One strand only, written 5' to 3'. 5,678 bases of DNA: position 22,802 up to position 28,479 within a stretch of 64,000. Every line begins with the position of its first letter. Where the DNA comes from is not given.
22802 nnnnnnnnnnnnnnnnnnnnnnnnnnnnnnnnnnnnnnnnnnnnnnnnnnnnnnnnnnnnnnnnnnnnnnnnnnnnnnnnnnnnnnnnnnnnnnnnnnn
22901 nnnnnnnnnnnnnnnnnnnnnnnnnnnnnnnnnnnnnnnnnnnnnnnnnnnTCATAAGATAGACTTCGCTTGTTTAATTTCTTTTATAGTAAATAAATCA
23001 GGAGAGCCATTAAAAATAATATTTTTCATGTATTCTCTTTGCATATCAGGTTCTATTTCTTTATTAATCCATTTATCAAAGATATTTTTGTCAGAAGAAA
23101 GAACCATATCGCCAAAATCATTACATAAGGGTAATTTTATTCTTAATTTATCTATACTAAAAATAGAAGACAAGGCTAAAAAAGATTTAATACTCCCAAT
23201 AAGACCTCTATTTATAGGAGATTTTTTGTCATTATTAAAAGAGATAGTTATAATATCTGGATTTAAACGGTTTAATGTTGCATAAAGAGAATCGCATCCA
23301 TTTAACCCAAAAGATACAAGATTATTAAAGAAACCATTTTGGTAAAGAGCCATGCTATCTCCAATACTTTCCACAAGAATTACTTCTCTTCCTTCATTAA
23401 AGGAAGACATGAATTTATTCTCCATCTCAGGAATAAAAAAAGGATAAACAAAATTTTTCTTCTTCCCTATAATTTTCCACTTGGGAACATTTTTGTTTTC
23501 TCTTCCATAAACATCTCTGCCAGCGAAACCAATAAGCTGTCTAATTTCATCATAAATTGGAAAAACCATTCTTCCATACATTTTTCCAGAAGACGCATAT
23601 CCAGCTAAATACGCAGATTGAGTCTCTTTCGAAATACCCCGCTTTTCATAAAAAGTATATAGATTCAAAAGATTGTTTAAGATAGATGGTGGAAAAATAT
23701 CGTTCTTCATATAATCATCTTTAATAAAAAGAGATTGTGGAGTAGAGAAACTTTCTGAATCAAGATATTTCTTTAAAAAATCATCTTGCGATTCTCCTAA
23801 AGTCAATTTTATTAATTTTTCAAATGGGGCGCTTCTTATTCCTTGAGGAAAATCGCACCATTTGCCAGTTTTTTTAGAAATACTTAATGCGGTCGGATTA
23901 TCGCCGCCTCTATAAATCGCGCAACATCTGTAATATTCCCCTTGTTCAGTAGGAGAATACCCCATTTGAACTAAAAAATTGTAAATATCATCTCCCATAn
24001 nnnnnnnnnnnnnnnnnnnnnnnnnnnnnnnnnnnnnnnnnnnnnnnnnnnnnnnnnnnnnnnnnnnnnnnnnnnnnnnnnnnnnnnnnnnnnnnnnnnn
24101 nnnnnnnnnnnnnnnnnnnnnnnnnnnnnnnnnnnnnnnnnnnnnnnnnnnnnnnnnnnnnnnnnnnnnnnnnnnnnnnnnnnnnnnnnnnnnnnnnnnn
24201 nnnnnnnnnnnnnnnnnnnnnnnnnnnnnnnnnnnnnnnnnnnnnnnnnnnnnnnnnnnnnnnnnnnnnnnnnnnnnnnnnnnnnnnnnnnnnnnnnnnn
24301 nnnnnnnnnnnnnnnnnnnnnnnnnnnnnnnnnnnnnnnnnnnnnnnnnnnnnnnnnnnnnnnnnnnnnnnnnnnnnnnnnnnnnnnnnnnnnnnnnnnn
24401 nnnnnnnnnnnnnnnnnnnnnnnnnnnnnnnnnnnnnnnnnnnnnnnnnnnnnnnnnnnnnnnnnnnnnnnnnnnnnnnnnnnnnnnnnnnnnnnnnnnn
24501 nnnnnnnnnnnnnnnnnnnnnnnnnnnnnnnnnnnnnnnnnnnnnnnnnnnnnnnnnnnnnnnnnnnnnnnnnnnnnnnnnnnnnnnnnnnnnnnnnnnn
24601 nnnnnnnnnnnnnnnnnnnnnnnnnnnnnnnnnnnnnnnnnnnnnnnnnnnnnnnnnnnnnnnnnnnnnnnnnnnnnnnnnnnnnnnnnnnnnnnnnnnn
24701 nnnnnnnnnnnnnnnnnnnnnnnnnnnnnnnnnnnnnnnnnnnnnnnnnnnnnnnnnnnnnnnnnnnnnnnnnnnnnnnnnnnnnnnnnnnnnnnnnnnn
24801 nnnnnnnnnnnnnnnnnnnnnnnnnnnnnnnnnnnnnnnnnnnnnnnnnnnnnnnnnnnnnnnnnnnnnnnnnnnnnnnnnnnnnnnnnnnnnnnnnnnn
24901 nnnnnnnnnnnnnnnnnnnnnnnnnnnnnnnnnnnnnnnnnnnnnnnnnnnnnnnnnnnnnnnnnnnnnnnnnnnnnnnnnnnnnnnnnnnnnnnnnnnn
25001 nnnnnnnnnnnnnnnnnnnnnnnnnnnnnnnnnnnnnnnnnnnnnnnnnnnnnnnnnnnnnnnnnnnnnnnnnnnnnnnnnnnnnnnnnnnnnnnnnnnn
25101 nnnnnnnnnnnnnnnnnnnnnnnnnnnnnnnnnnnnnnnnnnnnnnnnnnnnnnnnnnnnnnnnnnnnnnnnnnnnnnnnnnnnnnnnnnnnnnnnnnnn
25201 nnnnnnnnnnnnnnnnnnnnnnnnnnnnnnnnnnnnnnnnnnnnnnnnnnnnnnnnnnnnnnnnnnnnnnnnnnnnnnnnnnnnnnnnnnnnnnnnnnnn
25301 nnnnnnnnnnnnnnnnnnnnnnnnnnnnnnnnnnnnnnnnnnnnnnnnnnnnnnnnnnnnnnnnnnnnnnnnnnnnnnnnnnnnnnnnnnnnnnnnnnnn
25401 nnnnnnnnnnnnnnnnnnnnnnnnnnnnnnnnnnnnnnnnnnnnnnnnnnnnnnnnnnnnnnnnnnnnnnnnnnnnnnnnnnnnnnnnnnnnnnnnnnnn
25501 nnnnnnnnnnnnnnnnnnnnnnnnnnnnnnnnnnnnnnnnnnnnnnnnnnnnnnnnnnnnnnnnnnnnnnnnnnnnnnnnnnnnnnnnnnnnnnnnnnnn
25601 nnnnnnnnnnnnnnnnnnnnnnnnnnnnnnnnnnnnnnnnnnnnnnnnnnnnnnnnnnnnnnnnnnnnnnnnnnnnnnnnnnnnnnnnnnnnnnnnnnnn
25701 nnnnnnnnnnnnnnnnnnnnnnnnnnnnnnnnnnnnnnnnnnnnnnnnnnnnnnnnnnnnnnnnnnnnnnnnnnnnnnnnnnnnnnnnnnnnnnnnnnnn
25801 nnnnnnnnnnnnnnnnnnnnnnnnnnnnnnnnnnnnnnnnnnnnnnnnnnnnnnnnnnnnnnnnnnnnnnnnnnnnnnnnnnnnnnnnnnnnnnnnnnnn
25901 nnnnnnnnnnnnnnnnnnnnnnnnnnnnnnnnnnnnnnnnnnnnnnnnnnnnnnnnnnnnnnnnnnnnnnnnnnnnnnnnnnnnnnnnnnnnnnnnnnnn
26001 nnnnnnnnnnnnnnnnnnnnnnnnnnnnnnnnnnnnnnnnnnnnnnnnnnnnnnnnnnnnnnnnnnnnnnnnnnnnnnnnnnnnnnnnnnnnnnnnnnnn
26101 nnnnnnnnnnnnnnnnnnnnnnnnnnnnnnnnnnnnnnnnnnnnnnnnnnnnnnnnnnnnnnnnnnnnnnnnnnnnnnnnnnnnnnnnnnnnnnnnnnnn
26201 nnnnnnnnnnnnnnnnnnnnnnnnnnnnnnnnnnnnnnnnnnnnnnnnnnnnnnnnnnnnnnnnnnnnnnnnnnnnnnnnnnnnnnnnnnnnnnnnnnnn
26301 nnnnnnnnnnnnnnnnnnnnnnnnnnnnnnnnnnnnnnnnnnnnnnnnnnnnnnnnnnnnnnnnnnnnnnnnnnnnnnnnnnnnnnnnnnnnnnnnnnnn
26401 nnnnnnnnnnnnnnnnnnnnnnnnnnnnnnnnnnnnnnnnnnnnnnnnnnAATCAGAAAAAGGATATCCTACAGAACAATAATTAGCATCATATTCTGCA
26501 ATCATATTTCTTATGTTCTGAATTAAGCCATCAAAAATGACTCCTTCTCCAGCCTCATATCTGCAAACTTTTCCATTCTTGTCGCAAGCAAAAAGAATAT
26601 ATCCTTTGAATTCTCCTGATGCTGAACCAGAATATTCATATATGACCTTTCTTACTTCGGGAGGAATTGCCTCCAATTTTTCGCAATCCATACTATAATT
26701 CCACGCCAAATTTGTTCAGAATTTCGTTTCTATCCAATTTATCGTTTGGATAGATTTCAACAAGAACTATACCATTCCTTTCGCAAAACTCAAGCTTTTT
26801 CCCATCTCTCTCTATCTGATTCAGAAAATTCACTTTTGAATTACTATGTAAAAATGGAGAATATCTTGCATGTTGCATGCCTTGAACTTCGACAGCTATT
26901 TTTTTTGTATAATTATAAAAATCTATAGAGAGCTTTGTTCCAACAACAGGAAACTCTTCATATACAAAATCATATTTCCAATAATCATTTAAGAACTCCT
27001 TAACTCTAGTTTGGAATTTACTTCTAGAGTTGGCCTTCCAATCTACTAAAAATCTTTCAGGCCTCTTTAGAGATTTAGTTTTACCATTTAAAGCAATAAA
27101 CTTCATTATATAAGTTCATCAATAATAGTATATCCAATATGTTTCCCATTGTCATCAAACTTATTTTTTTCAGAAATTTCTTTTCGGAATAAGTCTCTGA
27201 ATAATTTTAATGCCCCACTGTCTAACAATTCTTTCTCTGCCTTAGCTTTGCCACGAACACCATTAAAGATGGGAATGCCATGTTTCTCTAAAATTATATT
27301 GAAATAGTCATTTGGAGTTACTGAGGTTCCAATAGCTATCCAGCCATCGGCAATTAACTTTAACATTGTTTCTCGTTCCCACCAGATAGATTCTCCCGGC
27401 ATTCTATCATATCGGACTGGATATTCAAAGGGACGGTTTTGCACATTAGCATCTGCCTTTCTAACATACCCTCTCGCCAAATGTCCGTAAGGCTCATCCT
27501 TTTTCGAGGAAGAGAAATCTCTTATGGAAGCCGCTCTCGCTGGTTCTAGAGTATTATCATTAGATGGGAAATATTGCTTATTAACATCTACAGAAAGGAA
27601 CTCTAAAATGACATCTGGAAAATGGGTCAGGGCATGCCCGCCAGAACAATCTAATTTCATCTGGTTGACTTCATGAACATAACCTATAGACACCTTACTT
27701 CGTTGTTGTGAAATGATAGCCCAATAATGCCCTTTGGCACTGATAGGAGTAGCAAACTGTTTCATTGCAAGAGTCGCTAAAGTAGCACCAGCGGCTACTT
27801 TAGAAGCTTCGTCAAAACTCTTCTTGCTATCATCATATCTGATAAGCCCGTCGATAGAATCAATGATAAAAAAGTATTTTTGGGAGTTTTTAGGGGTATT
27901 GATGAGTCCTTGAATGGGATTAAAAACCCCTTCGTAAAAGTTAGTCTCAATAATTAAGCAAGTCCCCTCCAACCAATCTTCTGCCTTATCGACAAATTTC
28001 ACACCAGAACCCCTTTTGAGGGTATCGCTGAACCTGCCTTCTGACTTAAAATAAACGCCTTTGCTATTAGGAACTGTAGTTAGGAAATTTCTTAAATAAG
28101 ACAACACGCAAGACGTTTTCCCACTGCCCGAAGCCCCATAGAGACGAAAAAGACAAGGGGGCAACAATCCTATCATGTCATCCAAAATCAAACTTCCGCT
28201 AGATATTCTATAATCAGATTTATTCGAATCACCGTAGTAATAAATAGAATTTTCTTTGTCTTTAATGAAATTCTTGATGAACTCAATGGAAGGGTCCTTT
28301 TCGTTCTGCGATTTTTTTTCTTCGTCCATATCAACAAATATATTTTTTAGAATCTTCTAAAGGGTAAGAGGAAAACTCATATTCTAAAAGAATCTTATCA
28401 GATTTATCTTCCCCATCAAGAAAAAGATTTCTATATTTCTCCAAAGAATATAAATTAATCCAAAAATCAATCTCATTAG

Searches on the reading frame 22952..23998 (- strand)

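Call 22: search_protein_families(library=pfam, proteins=[window:22952-23998:-], max_evalue=0.001)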
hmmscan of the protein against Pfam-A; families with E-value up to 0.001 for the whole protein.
window:22952-23998:- (348 aa): 1 family
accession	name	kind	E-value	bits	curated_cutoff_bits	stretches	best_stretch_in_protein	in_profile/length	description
PF08275.17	DNAG_N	-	2.6e-06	28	26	1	141-177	76-115/128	DNA primase catalytic core, N-terminal domain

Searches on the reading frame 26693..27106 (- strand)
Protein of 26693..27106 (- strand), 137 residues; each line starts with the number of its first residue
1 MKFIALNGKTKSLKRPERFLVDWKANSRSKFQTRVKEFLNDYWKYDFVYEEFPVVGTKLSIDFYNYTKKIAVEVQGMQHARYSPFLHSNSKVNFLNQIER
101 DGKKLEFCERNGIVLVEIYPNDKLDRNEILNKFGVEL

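Call 78: search_protein_families(library=phrogs, proteins=[window:26693-27106:-], max_evalue=0.00001)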
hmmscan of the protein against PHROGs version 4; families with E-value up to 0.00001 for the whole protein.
window:26693-27106:- (137 aa): 6 families
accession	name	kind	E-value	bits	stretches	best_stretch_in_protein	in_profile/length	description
phrog_559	-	DNA, RNA and nucleotide metabolism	4.9e-14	53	1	27-131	305-408/607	HNH endonuclease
phrog_9084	-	DNA, RNA and nucleotide metabolism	3e-10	41.4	1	31-119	62-151/187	homing endonuclease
phrog_4538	-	unknown function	1.7e-07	31.5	1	58-118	260-315/447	-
phrog_7140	-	DNA, RNA and nucleotide metabolism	9.7e-07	28.8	1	55-132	150-227/423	intron encoded nuclease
phrog_19778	-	unknown function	1.3e-06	28.8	1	53-133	278-356/362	-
phrog_27771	-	unknown function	3.7e-06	26.9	1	53-136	460-541/549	-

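Call 79: search_protein_families(library=pfam, proteins=[window:26693-27106:-], max_evalue=0.1)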
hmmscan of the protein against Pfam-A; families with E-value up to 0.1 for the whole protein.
window:26693-27106:- (137 aa): 0 families

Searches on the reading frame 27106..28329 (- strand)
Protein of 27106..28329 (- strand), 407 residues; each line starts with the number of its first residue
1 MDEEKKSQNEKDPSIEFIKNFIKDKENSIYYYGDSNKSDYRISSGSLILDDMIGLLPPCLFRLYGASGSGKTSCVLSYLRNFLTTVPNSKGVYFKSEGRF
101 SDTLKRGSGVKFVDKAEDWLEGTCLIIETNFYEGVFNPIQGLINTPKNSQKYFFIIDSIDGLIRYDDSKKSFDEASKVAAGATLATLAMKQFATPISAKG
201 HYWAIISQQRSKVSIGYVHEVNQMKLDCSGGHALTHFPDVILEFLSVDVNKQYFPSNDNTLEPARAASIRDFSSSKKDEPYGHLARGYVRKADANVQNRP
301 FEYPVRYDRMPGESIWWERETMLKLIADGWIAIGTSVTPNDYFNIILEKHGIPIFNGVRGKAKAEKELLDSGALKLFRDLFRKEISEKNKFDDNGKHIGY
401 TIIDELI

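Call 22: search_protein_families(library=pfam, proteins=[window:27106-28329:-], max_evalue=0.001)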
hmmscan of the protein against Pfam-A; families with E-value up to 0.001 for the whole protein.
window:27106-28329:- (407 aa): 0 families

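Call 78: search_protein_families(library=phrogs, proteins=[window:27106-28329:-], max_evalue=0.00001)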
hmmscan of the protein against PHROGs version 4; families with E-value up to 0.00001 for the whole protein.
window:27106-28329:- (407 aa): 1 family
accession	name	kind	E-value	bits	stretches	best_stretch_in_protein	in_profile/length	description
phrog_97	-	other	1.8e-17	64.8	1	5-291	10-271/506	UvsX-like recombinase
